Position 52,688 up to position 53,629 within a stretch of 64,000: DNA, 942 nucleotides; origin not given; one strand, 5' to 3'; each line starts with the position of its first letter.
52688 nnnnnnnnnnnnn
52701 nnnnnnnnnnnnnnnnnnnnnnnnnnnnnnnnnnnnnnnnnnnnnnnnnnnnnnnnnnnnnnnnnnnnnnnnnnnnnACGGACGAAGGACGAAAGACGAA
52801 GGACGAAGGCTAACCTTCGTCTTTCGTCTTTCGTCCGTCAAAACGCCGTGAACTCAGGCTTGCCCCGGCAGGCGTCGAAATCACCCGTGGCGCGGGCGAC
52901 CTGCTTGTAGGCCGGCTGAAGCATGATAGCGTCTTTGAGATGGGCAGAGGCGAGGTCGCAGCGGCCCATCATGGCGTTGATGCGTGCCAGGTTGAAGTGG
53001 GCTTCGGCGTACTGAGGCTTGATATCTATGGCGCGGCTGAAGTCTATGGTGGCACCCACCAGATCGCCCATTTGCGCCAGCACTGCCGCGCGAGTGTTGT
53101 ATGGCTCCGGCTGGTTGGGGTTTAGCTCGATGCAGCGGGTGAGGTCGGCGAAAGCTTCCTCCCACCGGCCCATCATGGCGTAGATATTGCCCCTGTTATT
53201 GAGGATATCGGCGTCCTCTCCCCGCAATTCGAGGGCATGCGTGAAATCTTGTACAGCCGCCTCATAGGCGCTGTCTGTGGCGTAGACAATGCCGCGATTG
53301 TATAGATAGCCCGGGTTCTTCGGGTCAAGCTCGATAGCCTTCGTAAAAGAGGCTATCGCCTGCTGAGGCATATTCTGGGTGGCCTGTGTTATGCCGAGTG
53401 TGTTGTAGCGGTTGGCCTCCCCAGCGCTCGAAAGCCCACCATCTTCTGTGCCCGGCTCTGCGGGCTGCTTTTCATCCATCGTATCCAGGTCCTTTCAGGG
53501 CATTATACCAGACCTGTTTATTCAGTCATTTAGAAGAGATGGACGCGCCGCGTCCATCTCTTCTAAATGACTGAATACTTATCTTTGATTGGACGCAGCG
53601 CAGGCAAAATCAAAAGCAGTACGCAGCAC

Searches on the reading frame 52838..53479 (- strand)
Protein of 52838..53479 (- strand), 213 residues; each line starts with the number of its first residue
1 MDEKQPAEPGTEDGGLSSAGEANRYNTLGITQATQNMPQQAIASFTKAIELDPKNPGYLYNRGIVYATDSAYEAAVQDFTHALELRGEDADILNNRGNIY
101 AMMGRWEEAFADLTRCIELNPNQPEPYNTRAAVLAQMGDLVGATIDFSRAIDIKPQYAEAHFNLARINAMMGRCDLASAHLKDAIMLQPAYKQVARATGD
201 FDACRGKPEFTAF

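Call 70: search_protein_families(library=pfam, proteins=[window:52838-53479:-], max_evalue=0.00001)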
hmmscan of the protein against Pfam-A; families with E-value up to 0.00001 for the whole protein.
window:52838-53479:- (213 aa): 14 families
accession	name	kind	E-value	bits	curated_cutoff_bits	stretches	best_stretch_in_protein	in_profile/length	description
PF00515.34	TPR_1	-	1e-33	114.2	27.8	2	90-122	1-33/34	Tetratricopeptide repeat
PF07719.23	TPR_2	-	5.4e-30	101.4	27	1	90-122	1-33/34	Tetratricopeptide repeat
PF13414.12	TPR_11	-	2.2e-29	101.3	26.8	2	97-138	1-42/42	TPR repeat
PF13431.12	TPR_17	-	3.1e-26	89.8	24.4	0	45-77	2-34/34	Tetratricopeptide repeat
PF13181.12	TPR_8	-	1e-20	72.5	25.7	0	90-122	1-33/34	Tetratricopeptide repeat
PF13371.12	TPR_9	-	1e-19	70.7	35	1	98-162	3-67/73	Tetratricopeptide repeat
PF13424.12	TPR_12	-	2e-19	70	30.1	0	90-152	3-66/77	Tetratricopeptide repeat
PF14559.12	TPR_19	-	4.9e-14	52.8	25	0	134-196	1-63/68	Tetratricopeptide repeat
PF13432.12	TPR_16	-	1.1e-12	48.5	32.7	0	28-80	3-55/65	Tetratricopeptide repeat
PF13428.12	TPR_14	-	1.7e-12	47.1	23.5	0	93-131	4-42/44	Tetratricopeptide repeat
PF13374.12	TPR_10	-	1.2e-07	31.9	27.5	0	90-119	2-31/42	Tetratricopeptide repeat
PF13174.12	TPR_6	-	8e-07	29.8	26.3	0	96-122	6-32/33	Tetratricopeptide repeat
PF23914.1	TPR_CcmH_CycH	-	9.3e-07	29.2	42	0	22-58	50-86/158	Cytochrome c-type biogenesis protein H TPR domain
PF10516.15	SHNi-TPR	-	6.3e-06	26.1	21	0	70-86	15-31/38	SHNi-TPR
